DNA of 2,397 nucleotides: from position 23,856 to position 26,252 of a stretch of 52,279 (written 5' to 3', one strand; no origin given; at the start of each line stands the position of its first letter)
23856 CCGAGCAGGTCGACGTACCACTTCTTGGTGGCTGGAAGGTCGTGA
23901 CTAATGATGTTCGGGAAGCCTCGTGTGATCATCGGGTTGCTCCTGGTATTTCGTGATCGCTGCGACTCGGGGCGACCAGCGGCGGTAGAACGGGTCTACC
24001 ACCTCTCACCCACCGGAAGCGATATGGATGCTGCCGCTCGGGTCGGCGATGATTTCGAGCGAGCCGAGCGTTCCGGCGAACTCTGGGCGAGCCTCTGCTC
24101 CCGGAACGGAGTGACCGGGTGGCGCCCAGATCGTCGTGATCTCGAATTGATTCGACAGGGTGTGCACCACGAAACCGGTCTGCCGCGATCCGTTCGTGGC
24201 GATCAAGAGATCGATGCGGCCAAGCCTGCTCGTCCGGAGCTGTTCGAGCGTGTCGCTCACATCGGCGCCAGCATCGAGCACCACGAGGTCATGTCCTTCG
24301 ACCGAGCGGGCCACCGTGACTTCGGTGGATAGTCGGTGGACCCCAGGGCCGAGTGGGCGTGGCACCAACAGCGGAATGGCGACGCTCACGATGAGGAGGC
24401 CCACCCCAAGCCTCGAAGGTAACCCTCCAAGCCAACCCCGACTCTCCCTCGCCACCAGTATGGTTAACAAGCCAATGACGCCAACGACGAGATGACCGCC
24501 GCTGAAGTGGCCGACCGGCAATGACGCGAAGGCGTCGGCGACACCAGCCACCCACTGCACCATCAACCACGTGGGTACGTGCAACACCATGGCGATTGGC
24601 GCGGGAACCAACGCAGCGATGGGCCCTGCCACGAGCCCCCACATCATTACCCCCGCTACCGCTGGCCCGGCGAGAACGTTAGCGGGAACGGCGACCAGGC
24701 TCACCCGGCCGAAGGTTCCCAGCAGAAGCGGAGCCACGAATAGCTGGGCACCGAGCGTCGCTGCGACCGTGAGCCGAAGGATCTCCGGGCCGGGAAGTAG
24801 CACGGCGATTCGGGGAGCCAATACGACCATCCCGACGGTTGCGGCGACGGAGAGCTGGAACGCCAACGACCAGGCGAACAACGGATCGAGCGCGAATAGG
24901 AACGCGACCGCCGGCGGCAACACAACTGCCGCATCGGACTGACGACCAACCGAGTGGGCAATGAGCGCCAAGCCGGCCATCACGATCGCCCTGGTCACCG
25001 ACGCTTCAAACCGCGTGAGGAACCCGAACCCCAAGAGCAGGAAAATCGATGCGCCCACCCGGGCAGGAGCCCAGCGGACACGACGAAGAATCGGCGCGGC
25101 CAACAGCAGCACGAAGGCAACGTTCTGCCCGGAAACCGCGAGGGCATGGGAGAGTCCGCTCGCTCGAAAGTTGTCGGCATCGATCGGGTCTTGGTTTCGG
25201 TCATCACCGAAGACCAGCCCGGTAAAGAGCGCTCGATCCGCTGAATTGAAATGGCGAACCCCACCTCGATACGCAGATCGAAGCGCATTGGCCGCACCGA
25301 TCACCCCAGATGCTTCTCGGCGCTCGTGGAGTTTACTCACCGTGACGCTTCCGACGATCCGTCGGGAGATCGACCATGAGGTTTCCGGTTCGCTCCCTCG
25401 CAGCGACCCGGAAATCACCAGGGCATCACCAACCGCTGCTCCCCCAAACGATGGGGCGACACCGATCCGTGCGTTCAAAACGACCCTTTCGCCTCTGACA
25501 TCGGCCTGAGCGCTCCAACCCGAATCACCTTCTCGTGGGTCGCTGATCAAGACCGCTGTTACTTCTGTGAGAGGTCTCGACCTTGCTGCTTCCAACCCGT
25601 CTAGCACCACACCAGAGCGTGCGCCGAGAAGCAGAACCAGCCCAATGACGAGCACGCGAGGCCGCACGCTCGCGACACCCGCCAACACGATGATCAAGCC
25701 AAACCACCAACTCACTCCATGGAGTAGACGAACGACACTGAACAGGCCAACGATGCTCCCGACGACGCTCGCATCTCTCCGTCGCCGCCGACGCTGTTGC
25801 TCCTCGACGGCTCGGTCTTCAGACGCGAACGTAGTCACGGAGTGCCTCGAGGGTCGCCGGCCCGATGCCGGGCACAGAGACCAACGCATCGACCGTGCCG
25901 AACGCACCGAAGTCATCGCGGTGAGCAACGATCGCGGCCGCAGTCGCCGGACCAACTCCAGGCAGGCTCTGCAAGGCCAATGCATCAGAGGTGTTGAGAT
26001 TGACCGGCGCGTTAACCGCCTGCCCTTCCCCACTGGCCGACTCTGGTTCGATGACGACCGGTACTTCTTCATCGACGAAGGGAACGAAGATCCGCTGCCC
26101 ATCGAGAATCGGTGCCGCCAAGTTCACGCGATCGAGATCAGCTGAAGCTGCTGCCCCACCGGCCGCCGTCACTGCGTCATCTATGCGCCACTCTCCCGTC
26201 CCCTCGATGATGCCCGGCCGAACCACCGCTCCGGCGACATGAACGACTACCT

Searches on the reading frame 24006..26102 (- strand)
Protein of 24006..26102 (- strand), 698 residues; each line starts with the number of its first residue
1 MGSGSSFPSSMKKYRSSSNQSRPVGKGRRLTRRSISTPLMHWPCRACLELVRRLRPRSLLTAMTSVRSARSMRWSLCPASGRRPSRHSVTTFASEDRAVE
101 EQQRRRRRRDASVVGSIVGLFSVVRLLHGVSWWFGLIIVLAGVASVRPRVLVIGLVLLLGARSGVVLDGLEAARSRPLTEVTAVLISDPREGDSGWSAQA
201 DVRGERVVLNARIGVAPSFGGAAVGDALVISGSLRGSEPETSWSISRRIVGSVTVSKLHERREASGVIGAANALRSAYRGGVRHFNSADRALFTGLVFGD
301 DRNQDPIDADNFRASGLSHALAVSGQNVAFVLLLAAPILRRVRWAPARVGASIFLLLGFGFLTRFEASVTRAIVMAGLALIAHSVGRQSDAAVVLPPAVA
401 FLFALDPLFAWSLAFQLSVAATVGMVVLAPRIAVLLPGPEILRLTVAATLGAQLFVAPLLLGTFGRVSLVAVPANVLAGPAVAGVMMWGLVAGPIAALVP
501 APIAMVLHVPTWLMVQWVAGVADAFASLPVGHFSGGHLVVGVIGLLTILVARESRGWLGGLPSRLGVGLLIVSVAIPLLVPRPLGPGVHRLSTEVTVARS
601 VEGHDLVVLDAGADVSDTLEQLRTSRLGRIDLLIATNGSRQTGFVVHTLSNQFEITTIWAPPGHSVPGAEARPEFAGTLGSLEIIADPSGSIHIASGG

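Call 59: search_protein_families(library=pfam, proteins=[window:24006-26102:-], max_evalue=0.00001)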
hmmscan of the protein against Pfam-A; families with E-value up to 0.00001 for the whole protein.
window:24006-26102:- (698 aa): 1 family
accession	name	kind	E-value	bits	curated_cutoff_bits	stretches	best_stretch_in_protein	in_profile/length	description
PF03772.21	Competence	-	2.6e-41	142.2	23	1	296-552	1-267/270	Competence protein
